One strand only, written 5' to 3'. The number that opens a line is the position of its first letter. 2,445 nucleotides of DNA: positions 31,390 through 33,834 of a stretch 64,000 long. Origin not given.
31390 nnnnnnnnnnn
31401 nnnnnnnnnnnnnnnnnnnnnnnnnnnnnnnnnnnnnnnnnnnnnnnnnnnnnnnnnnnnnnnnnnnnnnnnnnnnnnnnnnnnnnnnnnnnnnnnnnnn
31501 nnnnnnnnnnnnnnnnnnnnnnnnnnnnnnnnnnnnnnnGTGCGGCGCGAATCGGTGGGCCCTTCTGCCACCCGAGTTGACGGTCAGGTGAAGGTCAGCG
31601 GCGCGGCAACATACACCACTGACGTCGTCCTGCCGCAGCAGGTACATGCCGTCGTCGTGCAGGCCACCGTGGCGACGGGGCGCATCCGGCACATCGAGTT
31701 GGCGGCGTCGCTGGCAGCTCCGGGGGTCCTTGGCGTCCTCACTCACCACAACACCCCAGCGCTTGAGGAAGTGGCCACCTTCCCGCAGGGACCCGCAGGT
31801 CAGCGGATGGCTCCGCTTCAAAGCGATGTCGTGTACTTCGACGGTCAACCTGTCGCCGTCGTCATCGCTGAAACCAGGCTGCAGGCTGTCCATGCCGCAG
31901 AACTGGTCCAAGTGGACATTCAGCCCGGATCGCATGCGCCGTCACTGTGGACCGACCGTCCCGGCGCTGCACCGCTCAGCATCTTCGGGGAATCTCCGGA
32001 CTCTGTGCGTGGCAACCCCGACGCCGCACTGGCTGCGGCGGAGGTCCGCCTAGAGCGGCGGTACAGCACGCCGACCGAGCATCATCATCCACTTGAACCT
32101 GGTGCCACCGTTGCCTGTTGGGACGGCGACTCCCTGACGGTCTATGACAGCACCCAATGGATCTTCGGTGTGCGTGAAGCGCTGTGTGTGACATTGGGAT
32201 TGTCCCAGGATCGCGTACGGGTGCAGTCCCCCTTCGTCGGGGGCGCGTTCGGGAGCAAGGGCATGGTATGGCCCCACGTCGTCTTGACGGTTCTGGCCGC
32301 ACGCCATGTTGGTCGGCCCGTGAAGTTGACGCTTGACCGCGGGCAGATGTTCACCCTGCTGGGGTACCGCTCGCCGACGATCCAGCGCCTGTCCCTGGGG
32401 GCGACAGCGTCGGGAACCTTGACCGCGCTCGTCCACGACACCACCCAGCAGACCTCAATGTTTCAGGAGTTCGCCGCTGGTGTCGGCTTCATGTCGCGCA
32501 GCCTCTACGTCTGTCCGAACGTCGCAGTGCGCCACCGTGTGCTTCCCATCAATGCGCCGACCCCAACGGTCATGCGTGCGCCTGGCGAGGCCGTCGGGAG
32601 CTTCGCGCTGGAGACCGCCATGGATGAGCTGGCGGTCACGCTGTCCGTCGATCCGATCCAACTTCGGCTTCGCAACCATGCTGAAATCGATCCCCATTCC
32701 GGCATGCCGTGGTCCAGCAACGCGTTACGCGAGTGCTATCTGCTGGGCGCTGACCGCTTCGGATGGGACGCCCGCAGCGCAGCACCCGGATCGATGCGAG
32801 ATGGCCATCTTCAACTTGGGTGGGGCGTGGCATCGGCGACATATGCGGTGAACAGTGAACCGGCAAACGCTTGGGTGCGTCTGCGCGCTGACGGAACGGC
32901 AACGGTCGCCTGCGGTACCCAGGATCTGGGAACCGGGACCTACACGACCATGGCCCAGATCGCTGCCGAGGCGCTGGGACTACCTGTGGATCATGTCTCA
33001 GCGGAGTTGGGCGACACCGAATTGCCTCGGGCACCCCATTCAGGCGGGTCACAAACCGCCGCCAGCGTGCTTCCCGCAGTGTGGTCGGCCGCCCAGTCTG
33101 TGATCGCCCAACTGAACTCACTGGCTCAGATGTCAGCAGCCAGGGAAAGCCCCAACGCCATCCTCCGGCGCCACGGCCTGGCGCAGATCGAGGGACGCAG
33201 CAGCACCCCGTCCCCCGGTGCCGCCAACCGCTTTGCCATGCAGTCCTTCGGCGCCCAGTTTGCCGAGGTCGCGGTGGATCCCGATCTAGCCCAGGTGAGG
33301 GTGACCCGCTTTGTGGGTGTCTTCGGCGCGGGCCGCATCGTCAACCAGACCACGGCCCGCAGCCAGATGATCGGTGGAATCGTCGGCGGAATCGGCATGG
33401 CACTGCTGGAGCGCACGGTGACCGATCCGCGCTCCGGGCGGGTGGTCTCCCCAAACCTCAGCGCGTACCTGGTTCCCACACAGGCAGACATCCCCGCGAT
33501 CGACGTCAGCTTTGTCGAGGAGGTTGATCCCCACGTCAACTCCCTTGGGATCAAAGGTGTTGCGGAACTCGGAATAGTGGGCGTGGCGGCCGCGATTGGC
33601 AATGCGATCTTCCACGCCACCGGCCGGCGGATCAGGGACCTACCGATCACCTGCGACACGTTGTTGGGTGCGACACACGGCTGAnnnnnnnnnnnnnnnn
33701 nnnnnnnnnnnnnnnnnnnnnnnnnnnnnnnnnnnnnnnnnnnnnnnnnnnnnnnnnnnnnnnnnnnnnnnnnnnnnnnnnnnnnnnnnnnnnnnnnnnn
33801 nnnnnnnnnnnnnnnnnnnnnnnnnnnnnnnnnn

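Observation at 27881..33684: N,N-dimethylformamidase large-subunit homolog translationally coupled to a three-subunit XDH/CoxSML-type molybdenum hydroxylase, with no DMFase small subunit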

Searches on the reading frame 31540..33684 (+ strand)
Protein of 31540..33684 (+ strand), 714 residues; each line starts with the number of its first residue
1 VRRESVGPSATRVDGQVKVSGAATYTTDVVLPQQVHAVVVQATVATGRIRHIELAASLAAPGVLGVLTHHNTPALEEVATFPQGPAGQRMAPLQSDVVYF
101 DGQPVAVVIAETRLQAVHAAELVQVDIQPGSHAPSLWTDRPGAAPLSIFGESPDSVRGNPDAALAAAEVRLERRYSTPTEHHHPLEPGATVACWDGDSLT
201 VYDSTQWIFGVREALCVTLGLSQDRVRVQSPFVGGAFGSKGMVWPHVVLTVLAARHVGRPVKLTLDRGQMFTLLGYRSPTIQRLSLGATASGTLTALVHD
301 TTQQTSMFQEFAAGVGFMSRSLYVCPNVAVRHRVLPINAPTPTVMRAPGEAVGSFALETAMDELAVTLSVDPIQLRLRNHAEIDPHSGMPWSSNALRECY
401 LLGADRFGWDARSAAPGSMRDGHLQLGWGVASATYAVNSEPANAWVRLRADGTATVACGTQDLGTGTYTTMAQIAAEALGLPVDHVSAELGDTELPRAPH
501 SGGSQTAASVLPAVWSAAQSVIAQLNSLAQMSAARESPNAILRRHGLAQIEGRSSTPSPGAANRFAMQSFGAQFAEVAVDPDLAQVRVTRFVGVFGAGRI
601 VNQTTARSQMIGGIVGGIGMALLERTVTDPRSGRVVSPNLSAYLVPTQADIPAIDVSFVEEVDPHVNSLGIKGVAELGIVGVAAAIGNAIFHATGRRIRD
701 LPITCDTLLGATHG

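Call 5: search_protein_families(library=pfam, proteins=[window:31540-33684:+])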
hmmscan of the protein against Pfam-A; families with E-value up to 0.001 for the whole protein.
window:31540-33684:+ (714 aa): 3 families
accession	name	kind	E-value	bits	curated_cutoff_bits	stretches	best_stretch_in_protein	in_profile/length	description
PF02738.23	MoCoBD_1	-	1.7e-61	207.8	27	1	157-379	15-243/244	Molybdopterin cofactor-binding domain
PF20256.3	MoCoBD_2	-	8.5e-53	180.1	27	1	404-652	3-283/283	Molybdopterin cofactor-binding domain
PF01315.27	Ald_Xan_dh_C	-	2.7e-21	76.4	31.3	1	20-127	1-106/110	Aldehyde oxidase and xanthine dehydrogenase, a/b hammerhead domain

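Call 6: search_protein_families(library=ncbifam, proteins=[window:31540-33684:+])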
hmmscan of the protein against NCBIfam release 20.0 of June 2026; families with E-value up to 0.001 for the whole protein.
window:31540-33684:+ (714 aa): 13 families
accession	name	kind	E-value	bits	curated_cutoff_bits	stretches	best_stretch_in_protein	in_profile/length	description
NF041671.1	peri_hyde_PaoC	equivalog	2.1e-175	585.2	1180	1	5-710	17-729/735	aldehyde oxidoreductase molybdenum-binding subunit PaoC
NF043082.1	XdhA_XDHase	equivalog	1.5e-101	340.8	780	2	6-495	1-514/758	xanthine dehydrogenase subunit XdhA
NF007426.0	PRK09970.1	equivalog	1.6e-97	327.4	916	2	3-495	3-517/761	xanthine dehydrogenase molybdenum-binding subunit XdhA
TIGR03194.1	4hydrxCoA_A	equivalog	9.8e-78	262.3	994.55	2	12-530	3-534/746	4-hydroxybenzoyl-CoA reductase subunit alpha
NF041018.1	glyceraldDH_alpha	equivalog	6.1e-75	253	790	1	6-708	3-740/741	glyceraldehyde dehydrogenase subunit alpha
TIGR03196.1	pucD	equivalog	8.8e-68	229.4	783.65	3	8-381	6-378/763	xanthine dehydrogenase subunit D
NF040766.1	CODH_aero_grp5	exception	3e-67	227.4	950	2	5-530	4-558/785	aerobic carbon-monoxide dehydrogenase large subunit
NF045668.1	pterin_aldehy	equivalog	2.4e-64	217.9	1100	1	7-709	176-901/905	molybdopterin-dependent aldehyde oxidoreductase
TIGR03311.1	Se_dep_XDH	equivalog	7.5e-60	202.9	830.45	1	6-703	162-841/848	selenium-dependent xanthine dehydrogenase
TIGR02965.1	xanthine_xdhB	equivalog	2.5e-53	181.4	849.5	3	15-381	10-376/758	xanthine dehydrogenase molybdopterin binding subunit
TIGR03313.1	Se_sel_red_Mo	hypoth_equivalog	2.5e-53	181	1101.9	3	158-495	362-714/951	molybdopterin-dependent oxidoreductase Mo/Fe-S-binding subunit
TIGR02416.1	CO_dehy_Mo_lg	equivalog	6.7e-53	180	991.15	4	160-381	164-395/770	aerobic carbon-monoxide dehydrogenase large subunit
TIGR02969.1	mam_aldehyde_ox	subfamily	1.7e-33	115.2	1912.3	1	6-693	576-1282/1330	aldehyde oxidase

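Call 8: search_solved_structures(query=window:31540-33684:+, max_evalue=1e-20, show_alignments=1)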
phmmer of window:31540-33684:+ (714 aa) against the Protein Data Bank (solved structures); distinct sequences matched with E-value up to 1e-20: 41.
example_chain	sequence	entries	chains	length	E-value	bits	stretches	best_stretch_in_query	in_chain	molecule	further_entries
5y6q_C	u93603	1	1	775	1.4e-163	549.2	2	4-531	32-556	Aldehyde oxidase large subunit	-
5g5h_C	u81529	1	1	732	5.1e-121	408.5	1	6-710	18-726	Aldehyde oxidoreductase molybdenum-binding subunit PaoC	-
5g5g_C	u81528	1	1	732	1.3e-120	407.1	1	6-710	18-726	PUTATIVE XANTHINE DEHYDROGENASE YAGS FAD-BINDING SUBUNIT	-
8uem_A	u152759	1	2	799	4.9e-55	190.4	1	19-534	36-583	Carbon monoxide dehydrogenase (Large chain), CoxL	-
1rm6_A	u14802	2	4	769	3.6e-51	177.6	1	5-534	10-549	4-hydroxybenzoyl-CoA reductase alpha subunit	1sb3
7dqx_A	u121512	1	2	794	6.9e-48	166.8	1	6-709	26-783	6-hydroxypseudooxynicotine dehydrogenase complex subunit gamma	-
1sij_A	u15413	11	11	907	2.4e-41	145.2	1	13-709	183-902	Aldehyde oxidoreductase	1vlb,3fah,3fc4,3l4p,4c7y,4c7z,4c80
1ffu_B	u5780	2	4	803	1.8e-40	142.3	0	159-528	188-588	CUTL, MOLYBDOPROTEIN OF CARBON MONOXIDE DEHYDROGENASE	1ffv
1dgj_A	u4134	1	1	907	1.2e-38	136.3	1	7-710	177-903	ALDEHYDE OXIDOREDUCTASE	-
1t3q_B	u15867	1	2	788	9.4e-37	130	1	2-556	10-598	quinoline 2-oxidoreductase large subunit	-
4zoh_A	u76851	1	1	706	4.8e-36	127.7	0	91-521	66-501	Putative oxidoreductase molybdopterin-binding subunit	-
1n5w_B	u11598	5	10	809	3.4e-35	124.9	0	159-534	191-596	Carbon monoxide dehydrogenase large chain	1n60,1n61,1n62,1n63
1zxi_B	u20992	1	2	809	4.3e-35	124.5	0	159-534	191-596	Carbon monoxide dehydrogenase large chain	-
5epg_A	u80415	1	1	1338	2.9e-34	121.8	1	6-704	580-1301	Aldehyde oxidase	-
28mb_A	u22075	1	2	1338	1.7e-33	119.2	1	6-697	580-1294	Aldehyde oxidase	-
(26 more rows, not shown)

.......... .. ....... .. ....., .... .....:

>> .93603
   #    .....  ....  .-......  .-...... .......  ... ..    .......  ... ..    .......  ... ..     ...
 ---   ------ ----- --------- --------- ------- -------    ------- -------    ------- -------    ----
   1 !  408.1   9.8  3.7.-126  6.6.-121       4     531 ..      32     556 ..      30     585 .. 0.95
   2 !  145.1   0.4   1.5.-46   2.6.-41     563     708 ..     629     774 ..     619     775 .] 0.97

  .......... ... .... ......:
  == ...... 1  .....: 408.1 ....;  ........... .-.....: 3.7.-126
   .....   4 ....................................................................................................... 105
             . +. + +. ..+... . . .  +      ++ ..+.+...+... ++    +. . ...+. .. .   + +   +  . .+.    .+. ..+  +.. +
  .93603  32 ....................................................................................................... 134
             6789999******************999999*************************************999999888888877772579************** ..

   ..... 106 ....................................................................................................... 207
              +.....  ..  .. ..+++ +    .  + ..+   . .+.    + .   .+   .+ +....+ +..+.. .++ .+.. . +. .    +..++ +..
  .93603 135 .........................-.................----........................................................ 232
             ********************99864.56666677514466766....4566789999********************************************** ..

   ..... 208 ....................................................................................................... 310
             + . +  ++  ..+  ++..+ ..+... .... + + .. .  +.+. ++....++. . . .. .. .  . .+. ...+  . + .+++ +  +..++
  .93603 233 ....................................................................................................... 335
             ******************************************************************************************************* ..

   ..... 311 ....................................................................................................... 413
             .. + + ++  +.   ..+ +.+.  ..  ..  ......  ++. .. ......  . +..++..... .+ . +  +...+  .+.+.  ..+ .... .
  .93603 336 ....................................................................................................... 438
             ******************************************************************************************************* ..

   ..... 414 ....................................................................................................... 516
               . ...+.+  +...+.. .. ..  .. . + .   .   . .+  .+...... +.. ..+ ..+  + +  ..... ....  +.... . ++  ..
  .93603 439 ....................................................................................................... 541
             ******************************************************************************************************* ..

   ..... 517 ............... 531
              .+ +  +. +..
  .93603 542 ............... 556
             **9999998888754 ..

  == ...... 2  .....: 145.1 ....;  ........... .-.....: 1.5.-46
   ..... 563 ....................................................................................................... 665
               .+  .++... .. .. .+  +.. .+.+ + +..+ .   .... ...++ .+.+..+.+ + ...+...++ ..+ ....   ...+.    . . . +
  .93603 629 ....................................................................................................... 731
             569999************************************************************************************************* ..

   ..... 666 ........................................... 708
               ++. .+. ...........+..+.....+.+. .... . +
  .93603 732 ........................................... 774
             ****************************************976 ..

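Call 36: find_homologous_proteins(query=window:31540-33684:+, max_evalue=1e-50)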
Query window:31540-33684:+ (714 aa): 6479 proteins with E <= 1e-50 among 8000 candidates; the best 120 are listed.
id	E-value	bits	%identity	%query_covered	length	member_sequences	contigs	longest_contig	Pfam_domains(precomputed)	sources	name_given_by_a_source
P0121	0.0e+0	1569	100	99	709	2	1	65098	PF02738.24,PF20256.4,PF01315.28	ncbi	ncbi:MAG: xanthine dehydrogenase family protein molybdopterin-binding subunit [Euzebya sp.]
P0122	3.5e-297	1006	66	99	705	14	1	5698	PF02738.24,PF20256.4,PF01315.28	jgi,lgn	jgi:xanthine dehydrogenase YagR molybdenum-binding subunit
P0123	9.0e-284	961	62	99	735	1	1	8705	PF02738.24,PF20256.4,PF01315.28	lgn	-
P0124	4.1e-281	953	62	99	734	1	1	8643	PF02738.24,PF20256.4,PF01315.28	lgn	-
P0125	4.4e-279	946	62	99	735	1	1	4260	PF02738.24,PF20256.4,PF01315.28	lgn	-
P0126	1.2e-276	938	61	99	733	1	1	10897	PF02738.24,PF20256.4,PF01315.28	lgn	-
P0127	9.2e-276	935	63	99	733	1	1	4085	PF02738.24,PF20256.4,PF01315.28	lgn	-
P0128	1.5e-267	908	62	94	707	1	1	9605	PF02738.24,PF20256.4,PF01315.28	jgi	-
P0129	1.5e-232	792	53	99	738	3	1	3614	PF02738.24,PF20256.4,PF01315.28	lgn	-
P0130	1.1e-230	786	52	99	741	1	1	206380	PF02738.24,PF20256.4,PF01315.28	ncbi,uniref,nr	ncbi:xanthine dehydrogenase family protein molybdopterin-binding subunit [Coleofasciculus sp. FACHB-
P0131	5.4e-230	784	52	99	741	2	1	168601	PF02738.24,PF20256.4,PF01315.28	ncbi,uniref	ncbi:xanthine dehydrogenase family protein molybdopterin-binding subunit [Trichocoleus sp. Lan]|unir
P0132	5.4e-230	784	52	99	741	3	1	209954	PF02738.24,PF20256.4,PF01315.28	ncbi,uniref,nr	ncbi:xanthine dehydrogenase family protein molybdopterin-binding subunit [Coleofasciculus sp. FACHB-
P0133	3.4e-229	781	53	99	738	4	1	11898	PF02738.24,PF20256.4,PF01315.28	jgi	jgi:xanthine dehydrogenase YagR molybdenum-binding subunit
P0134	4.2e-229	781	51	99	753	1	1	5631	PF02738.24,PF20256.4,PF01315.28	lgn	-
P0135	9.6e-229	779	51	99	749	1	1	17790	PF02738.24,PF20256.4,PF01315.28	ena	-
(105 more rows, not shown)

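Call 37: find_encoding_contigs(protein=P0126, flank=10000, max_places=2)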
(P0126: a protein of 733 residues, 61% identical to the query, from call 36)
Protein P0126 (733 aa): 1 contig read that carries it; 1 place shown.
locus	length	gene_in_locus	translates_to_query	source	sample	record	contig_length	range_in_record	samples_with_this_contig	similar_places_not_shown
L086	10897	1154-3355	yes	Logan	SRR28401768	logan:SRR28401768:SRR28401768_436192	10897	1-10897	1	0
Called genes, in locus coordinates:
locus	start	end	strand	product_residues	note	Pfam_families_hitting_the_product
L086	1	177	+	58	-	?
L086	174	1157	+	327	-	PF00941:FAD_binding_5, PF03450:CO_deh_flav_C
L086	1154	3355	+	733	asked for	PF01315:Ald_Xan_dh_C, PF02738:MoCoBD_1, PF20256:MoCoBD_2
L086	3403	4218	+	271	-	PF09339:HTH_IclR, PF01614:IclR_C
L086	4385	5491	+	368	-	PF02311:AraC_binding (faint), PF07883:Cupin_2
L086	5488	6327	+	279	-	PF01557:FAA_hydrolase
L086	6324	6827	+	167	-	PF11716:MDMPI_N, PF12867:DinB_2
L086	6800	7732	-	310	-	PF13468:Glyoxalase_3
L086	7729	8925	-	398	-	PF01546:Peptidase_M20, PF07687:M20_dimer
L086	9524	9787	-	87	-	-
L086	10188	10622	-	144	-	-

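Call 38: find_encoding_contigs(protein=P0128, flank=10000, max_places=2)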
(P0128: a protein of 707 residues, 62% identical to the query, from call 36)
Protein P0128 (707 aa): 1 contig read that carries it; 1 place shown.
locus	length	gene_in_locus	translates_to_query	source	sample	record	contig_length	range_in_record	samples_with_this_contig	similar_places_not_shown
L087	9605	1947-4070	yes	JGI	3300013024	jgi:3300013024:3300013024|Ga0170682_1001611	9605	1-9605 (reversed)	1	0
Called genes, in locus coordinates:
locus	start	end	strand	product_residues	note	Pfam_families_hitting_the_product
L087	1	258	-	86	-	?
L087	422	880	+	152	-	PF00111:Fer2 (weak), PF01799:Fer2_2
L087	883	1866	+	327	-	PF00941:FAD_binding_5, PF03450:CO_deh_flav_C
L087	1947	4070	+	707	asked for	PF01315:Ald_Xan_dh_C, PF02738:MoCoBD_1, PF20256:MoCoBD_2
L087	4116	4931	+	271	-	PF09339:HTH_IclR, PF01614:IclR_C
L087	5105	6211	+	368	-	PF02311:AraC_binding (faint), PF07883:Cupin_2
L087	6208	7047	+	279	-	PF01557:FAA_hydrolase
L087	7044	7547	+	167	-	PF05163:DinB (weak), PF11716:MDMPI_N, PF12867:DinB_2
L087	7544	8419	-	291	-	PF13468:Glyoxalase_3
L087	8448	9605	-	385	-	?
